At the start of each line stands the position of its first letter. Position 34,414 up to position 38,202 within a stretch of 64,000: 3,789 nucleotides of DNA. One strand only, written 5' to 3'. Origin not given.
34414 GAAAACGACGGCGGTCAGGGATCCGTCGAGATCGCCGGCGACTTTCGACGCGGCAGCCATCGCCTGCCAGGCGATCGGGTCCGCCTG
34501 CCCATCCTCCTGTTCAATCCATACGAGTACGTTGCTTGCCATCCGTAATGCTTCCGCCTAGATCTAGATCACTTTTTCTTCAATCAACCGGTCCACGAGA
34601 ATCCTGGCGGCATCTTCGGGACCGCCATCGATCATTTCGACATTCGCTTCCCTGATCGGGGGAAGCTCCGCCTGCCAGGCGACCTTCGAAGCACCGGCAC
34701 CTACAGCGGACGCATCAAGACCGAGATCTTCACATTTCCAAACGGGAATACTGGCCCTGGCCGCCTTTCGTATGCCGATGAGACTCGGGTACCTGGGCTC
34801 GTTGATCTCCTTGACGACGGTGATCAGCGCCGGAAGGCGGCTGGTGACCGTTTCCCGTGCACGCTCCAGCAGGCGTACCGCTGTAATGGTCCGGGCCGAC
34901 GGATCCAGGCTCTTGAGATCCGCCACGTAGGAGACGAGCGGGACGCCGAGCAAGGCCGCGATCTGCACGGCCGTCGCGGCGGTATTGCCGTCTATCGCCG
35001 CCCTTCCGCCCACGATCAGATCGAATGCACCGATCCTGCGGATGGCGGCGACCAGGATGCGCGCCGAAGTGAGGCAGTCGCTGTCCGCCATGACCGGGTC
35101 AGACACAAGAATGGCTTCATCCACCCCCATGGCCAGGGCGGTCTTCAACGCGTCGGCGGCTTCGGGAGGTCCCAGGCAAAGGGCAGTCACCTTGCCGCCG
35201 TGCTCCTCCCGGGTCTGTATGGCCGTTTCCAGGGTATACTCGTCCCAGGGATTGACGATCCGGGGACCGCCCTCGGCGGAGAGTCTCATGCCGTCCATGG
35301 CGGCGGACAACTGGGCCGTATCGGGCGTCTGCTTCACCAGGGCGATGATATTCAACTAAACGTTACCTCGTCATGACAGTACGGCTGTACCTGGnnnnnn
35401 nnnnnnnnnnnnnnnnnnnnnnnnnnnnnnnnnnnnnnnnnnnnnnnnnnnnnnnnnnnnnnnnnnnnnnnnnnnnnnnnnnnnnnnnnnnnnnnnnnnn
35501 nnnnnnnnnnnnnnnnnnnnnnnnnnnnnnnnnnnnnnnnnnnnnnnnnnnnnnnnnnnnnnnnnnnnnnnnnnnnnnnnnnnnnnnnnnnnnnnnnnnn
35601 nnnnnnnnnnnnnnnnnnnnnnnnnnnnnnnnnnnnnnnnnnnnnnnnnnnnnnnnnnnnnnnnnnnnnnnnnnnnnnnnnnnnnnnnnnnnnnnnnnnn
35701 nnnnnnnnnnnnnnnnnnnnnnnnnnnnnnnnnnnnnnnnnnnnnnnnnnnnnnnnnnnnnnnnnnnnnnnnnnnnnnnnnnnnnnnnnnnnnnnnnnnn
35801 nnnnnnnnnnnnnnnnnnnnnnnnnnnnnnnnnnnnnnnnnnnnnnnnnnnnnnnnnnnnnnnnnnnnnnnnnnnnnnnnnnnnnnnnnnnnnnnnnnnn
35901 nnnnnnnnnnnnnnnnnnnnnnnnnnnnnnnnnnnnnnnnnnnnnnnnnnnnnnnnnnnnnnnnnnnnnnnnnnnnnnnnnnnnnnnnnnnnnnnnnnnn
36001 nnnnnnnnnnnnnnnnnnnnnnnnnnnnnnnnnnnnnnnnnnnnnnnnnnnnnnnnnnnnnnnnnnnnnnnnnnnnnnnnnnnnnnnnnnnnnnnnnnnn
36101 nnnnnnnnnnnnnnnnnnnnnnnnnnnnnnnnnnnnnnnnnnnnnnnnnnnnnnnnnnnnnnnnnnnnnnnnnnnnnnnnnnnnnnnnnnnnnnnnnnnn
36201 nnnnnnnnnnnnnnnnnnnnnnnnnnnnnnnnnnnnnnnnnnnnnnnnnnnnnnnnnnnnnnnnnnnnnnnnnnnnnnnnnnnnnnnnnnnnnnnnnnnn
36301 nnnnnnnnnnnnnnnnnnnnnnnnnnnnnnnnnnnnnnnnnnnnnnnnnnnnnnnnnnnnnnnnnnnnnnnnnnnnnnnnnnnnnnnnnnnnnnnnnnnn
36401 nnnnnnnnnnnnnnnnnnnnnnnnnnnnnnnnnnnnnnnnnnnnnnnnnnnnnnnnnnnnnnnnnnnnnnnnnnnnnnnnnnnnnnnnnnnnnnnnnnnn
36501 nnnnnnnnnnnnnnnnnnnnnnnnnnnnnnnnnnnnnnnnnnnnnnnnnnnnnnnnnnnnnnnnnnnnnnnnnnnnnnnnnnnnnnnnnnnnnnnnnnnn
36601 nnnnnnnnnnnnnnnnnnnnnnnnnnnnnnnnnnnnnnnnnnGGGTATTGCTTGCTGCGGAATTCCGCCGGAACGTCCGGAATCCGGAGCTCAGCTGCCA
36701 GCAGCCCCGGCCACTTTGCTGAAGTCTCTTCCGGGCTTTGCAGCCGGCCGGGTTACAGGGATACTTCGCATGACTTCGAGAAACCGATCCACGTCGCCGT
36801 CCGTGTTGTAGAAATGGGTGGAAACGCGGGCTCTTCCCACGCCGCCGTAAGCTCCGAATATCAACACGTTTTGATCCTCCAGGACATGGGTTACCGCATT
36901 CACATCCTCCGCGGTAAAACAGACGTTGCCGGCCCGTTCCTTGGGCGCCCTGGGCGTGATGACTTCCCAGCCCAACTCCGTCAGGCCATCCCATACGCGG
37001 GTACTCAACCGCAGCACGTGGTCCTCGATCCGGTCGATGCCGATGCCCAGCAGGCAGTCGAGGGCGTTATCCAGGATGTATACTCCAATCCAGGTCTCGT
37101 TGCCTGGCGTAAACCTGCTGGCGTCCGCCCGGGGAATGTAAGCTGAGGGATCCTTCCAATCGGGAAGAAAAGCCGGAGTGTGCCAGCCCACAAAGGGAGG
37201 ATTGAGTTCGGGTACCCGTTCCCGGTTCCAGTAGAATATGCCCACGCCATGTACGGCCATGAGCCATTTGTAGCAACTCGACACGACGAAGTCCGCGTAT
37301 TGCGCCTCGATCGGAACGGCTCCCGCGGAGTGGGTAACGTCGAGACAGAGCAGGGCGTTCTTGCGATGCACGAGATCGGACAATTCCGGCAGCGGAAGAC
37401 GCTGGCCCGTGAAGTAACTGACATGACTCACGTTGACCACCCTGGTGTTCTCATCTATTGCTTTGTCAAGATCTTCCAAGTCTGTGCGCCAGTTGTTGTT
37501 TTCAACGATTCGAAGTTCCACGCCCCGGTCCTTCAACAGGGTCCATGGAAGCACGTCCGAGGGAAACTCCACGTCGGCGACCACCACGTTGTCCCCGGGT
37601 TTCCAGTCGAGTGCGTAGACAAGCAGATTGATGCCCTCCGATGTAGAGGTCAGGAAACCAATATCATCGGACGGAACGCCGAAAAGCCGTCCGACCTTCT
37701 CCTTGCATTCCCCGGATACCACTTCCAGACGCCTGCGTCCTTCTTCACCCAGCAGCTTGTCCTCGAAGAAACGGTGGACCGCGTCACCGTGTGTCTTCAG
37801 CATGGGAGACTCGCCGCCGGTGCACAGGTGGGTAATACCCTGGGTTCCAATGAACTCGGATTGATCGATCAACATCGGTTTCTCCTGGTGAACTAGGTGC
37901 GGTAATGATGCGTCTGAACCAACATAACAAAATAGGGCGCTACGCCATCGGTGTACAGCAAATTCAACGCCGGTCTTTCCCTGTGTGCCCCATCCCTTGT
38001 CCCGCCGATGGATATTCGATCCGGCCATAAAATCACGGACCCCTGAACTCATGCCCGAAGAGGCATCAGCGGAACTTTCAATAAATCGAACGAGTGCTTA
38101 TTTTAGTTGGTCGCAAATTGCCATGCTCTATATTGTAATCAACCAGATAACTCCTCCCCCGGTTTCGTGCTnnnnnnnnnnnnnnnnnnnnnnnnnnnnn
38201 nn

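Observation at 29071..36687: Seven-gene minus-strand catabolic electron-transfer operon: acyl-CoA dehydrogenase, EtfB, EtfA, membrane FeS oxidoreductase, KorA, KorB-gamma fusion, with aminotransferase upstream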

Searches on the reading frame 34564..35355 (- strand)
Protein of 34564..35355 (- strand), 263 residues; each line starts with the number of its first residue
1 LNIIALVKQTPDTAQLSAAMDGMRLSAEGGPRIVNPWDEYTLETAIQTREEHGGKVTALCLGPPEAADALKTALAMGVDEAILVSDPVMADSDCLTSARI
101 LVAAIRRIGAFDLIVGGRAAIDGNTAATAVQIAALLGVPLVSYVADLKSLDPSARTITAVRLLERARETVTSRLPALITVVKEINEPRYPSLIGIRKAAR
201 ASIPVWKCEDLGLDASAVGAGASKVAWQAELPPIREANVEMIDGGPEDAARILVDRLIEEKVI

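Call 3: search_protein_families(library=pfam, proteins=[window:34564-35355:-], max_evalue=0.01)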
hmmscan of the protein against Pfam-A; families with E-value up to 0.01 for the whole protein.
window:34564-35355:- (263 aa): 2 families
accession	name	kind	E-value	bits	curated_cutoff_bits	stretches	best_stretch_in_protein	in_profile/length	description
PF01012.27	ETF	-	1.8e-39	135.8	26.7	1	28-208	6-178/181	Electron transfer flavoprotein domain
PF18834.6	LPD22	-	0.0098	16.6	28.6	0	121-169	12-60/97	Large polyvalent protein associated domain 22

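Call 4: search_protein_families(library=ncbifam, proteins=[window:34564-35355:-], max_evalue=0.01)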
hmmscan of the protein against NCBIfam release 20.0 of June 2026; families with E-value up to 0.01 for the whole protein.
window:34564-35355:- (263 aa): 6 families
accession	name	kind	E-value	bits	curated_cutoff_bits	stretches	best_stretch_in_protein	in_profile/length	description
NF040731.1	flavo_sub_EftB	exception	5.1e-57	193.2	445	1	3-263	2-260/260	electron transfer flavoprotein subunit beta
NF042971.1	AcrlCoAredClosAcrB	equivalog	2e-46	158.2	475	1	1-263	1-266/266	acryloyl-CoA reductase electron transfer subunit gamma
NF002888.0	PRK03359.1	subfamily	5e-26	91.6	219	1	1-250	1-245/256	putative electron transfer flavoprotein FixA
NF008998.0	PRK12342.1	equivalog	2.5e-24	86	338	1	1-257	1-249/254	electron transfer flavoprotein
TIGR04503.1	mft_etfB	hypoth_equivalog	8.2e-19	68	200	1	32-220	28-227/290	mycofactocin-associated electron transfer flavoprotein beta subunit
NF051844.1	ETFlavBetaProt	equivalog_domain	3.3e-07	30.1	350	1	53-193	36-169/254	electron transfer flavoprotein subunit beta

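Call 18: search_solved_structures(query=window:34564-35355:-, max_evalue=0.00001)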
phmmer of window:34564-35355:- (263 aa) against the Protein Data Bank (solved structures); distinct sequences matched with E-value up to 0.00001: 10.
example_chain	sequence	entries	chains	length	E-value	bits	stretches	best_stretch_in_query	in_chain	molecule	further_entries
6fah_B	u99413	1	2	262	4e-46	161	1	1-262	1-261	Caffeyl-CoA reductase-Etf complex subunit CarD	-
7koe_A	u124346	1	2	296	4.5e-45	157.6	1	2-257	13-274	Electron transfer flavoprotein, beta subunit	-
4kpu_B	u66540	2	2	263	1.5e-42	149.3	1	1-263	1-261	Electron transfer flavoprotein alpha/beta-subunit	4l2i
5ol2_B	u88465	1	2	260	1.5e-39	139.4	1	1-262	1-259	Electron transfer flavoprotein small subunit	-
7qh2_B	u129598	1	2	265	4e-29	105.3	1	3-261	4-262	Lactate dehydrogenase (NAD(+),ferredoxin) subunit LctB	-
1o94_C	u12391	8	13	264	3.1e-26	95.9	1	1-253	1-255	ELECTRON TRANSFER FLAVOPROTEIN BETA-SUBUNIT | ELECTRON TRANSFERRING FLAVOPROTEIN BETA-SUBUNIT | Electron transfer flavoprotein subunit beta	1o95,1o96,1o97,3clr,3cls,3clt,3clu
1efp_B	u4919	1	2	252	2e-25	93.2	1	18-216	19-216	PROTEIN (ELECTRON TRANSFER FLAVOPROTEIN)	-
2a1t_S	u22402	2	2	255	5.9e-20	75.3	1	4-240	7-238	Electron transfer flavoprotein beta-subunit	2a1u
1efv_B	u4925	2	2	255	1e-19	74.5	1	4-240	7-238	ELECTRON TRANSFER FLAVOPROTEIN | Electron transfer flavoprotein beta-subunit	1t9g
5ow0_B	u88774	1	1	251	9e-17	64.9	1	1-262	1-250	Electron transfer flavoprotein, beta subunit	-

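Call 51: search_solved_structures(query=window:34564-35355:-, max_evalue=1e-20, show_alignments=5)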
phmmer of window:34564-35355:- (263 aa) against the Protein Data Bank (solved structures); distinct sequences matched with E-value up to 1e-20: 7.
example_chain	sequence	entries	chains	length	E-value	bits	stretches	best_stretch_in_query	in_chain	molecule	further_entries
6fah_B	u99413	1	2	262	4e-46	161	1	1-262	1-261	Caffeyl-CoA reductase-Etf complex subunit CarD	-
7koe_A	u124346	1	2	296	4.5e-45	157.6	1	2-257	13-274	Electron transfer flavoprotein, beta subunit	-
4kpu_B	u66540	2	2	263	1.5e-42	149.3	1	1-263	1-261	Electron transfer flavoprotein alpha/beta-subunit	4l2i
5ol2_B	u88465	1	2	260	1.5e-39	139.4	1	1-262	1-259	Electron transfer flavoprotein small subunit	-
7qh2_B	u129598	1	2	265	4e-29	105.3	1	3-261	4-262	Lactate dehydrogenase (NAD(+),ferredoxin) subunit LctB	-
1o94_C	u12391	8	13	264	3.1e-26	95.9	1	1-253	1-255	ELECTRON TRANSFER FLAVOPROTEIN BETA-SUBUNIT | ELECTRON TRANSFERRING FLAVOPROTEIN BETA-SUBUNIT | Electron transfer flavoprotein subunit beta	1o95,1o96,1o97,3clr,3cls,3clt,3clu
1efp_B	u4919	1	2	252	2e-25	93.2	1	18-216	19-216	PROTEIN (ELECTRON TRANSFER FLAVOPROTEIN)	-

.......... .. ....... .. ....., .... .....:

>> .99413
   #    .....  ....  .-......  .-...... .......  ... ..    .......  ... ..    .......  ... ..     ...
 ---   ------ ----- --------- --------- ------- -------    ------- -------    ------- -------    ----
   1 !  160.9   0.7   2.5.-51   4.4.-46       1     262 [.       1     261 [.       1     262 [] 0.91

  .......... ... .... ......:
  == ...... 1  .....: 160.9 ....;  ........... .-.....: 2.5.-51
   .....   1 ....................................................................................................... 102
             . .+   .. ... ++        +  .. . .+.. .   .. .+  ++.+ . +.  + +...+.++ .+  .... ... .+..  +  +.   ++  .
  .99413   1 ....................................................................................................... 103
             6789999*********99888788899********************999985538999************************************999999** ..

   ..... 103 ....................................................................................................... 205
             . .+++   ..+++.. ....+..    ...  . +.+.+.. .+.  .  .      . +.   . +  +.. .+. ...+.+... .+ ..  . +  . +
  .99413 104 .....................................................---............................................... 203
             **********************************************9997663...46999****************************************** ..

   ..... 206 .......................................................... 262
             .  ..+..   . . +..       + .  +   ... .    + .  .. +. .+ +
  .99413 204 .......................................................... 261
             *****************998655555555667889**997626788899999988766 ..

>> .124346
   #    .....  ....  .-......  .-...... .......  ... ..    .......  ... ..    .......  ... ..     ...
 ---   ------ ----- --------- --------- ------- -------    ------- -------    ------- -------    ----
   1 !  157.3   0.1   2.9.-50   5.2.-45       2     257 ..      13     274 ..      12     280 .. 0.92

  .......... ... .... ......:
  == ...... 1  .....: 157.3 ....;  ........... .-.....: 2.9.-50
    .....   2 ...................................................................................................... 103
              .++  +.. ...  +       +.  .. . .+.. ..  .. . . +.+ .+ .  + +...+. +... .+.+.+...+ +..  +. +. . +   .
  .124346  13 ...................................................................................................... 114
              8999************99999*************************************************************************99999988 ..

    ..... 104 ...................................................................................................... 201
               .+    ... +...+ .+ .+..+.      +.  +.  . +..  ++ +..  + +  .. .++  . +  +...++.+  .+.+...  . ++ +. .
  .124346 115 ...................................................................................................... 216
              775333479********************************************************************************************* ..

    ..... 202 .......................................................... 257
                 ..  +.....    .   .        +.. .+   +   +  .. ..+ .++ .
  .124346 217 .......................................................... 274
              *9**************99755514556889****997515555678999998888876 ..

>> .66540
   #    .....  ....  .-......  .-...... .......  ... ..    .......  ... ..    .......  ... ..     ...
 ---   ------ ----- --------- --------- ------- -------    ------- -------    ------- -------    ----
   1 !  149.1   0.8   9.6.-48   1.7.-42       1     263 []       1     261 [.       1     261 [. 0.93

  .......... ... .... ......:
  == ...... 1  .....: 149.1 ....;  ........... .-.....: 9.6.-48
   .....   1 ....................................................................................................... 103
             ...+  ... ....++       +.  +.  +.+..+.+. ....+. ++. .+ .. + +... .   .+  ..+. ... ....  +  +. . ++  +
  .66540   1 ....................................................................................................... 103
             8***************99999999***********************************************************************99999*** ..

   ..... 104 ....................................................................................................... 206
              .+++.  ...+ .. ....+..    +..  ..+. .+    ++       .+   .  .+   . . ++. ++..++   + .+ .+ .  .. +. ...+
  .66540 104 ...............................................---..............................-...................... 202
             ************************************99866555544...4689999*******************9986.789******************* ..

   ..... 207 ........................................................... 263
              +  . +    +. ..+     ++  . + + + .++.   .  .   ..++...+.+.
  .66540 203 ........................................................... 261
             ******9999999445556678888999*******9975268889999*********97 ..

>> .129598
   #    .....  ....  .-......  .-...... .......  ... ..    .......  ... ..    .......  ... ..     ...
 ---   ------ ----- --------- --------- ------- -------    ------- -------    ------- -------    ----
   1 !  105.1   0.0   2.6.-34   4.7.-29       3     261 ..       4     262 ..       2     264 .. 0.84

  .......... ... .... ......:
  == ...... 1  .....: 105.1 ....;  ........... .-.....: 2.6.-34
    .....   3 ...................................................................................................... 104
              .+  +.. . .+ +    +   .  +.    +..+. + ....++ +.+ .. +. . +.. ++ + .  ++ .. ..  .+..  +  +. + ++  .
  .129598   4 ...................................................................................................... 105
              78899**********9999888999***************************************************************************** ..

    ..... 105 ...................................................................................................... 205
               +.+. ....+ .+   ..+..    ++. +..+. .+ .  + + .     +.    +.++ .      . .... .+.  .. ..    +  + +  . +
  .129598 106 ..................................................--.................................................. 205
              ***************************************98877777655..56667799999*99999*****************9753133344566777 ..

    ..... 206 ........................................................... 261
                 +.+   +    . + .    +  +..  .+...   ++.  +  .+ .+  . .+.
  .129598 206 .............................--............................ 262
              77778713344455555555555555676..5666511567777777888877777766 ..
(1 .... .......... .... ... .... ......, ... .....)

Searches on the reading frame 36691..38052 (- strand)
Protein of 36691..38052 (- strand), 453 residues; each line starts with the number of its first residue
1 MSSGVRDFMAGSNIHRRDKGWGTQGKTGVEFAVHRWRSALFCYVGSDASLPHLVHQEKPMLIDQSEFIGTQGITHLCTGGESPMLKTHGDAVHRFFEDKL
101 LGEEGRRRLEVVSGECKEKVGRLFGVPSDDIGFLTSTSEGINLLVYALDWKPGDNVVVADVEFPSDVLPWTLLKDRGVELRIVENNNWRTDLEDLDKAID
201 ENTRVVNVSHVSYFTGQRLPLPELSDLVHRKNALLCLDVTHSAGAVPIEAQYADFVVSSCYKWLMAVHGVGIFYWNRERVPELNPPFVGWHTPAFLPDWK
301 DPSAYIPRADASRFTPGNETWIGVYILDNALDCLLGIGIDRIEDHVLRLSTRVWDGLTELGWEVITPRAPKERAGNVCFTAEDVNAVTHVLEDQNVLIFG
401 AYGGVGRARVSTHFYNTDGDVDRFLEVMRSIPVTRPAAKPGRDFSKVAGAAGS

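Call 3: search_protein_families(library=pfam, proteins=[window:36691-38052:-], max_evalue=0.01)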
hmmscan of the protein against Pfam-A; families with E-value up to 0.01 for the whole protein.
window:36691-38052:- (453 aa): 5 families
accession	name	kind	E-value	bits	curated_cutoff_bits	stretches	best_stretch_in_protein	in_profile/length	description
PF00266.25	Aminotran_5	-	2.1e-41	142.6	21.5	1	115-424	47-371/371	Aminotransferase class-V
PF00155.27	Aminotran_1_2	-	8.2e-11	42.1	19.7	1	115-247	46-194/361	Aminotransferase class I and II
PF01053.26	Cys_Met_Meta_PP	-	1.4e-06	27.5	27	1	151-265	89-201/381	Cys/Met metabolism PLP-dependent enzyme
PF01041.23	DegT_DnrJ_EryC1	-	4.4e-06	26.6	19.8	1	135-245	46-152/360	DegT/DnrJ/EryC1/StrS aminotransferase family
PF22580.2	KYNU_C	-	0.00026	21.4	27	1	357-425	20-87/90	Kynureninase C-terminal domain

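Call 4: search_protein_families(library=ncbifam, proteins=[window:36691-38052:-], max_evalue=0.01)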
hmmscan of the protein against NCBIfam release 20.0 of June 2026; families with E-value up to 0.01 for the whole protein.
window:36691-38052:- (453 aa): 44 families (the best 25 are shown)
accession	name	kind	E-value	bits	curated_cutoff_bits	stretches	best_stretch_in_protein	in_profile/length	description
TIGR01979.1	sufS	subfamily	7.4e-36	123.9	475.1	1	116-431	67-398/403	SufS family cysteine desulfurase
TIGR01977.1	am_tr_V_EF2568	hypoth_equivalog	1e-27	97.1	377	1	114-430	47-375/376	cysteine desulfurase family protein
NF006791.0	PRK09295.1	equivalog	5.2e-23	81.8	661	1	125-383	82-341/406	cysteine desulfurase SufS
NF040779.1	Sec_lyase_SclA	exception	1e-21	77.3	525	1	115-391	47-323/378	selenocysteine lyase SclA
TIGR01976.1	am_tr_V_VC1184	hypoth_equivalog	1.6e-20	73.8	352.35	1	130-285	81-241/401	cysteine desulfurase-like protein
NF041166.1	f2_encap_cargo1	exception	1.1e-19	71.1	800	1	116-430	294-622/623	family 2A encapsulin nanocompartment cargo protein cysteine desulfurase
NF051467.1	peri_mod_PvdN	equivalog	3.5e-17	62.2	650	1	113-429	98-422/425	pyoverdine-tailoring periplasmic protein PvdN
TIGR03392.1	FeS_syn_CsdA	equivalog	5.2e-17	62.1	493.6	1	115-423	64-384/398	cysteine desulfurase CsdA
NF008126.0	PRK10874.1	equivalog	9.8e-16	57.9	607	1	115-360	67-315/401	cysteine desulfurase CsdA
TIGR01814.1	kynureninase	equivalog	2.4e-13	49.8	246.4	1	129-431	86-398/400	kynureninase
TIGR03402.1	FeS_nifS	equivalog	8.5e-13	47.8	530.75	1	115-277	46-212/379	cysteine desulfurase NifS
TIGR04343.1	egtE_PLP_lyase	equivalog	8.6e-13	47.8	400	1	120-299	63-232/370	ergothioneine biosynthesis PLP-dependent enzyme EgtE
TIGR03235.1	DNA_S_dndA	equivalog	2.6e-10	40.1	480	1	116-282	47-221/353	cysteine desulfurase DndA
NF006230.0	PRK08363.1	equivalog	4e-09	35.8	534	1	117-216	82-180/398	alanine aminotransferase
TIGR03403.1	nifS_epsilon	equivalog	6.6e-09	35.1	587.7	1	152-277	89-216/382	NifS family cysteine desulfurase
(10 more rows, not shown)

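Call 55: search_solved_structures(query=window:36691-37878:-, max_evalue=1e-8)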
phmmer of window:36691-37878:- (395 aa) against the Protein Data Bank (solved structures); distinct sequences matched with E-value up to 1e-8: 49.
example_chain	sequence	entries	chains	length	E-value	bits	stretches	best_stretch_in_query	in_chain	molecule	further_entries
5b7s_A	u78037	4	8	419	3.5e-27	98.5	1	57-373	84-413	Cysteine desulfurase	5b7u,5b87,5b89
7e6a_A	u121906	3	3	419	1.4e-25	93.2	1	58-371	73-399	Cysteine desulfurase SufS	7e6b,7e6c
5j8q_A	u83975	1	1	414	2e-25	92.7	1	58-371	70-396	Cysteine desulfurase SufS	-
5xt5_A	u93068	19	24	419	2.1e-25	92.6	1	58-371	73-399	Cysteine desulfurase SufS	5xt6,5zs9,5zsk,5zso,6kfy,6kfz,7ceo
7ceq_A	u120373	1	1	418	2.9e-25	92.2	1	58-371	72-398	Cysteine desulfurase SufS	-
7cer_A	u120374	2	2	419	2.9e-25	92.2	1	58-371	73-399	Cysteine desulfurase SufS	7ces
7e6d_A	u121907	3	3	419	1.1e-24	90.3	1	58-371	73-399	Cysteine desulfurase SufS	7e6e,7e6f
4q76_A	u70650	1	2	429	5.4e-24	88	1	59-370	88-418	Cysteine desulfurase 2, chloroplastic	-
4q75_A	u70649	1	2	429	6.2e-24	87.8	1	59-370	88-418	Cysteine desulfurase 2, chloroplastic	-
1t3i_A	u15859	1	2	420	2.5e-23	85.8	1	59-371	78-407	Probable cysteine desulfurase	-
9ddd_A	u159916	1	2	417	4.1e-22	81.8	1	60-370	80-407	Probable cysteine desulfurase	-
8odq_B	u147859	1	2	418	4.1e-22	81.8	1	60-370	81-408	Cysteine desulfurase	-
6mri_A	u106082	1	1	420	2.2e-21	79.4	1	69-325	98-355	Cysteine desulfurase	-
6mre_A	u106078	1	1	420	2.9e-21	79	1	69-325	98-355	Cysteine desulfurase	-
6o11_A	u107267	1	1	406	3.1e-21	78.9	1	69-327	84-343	Cysteine desulfurase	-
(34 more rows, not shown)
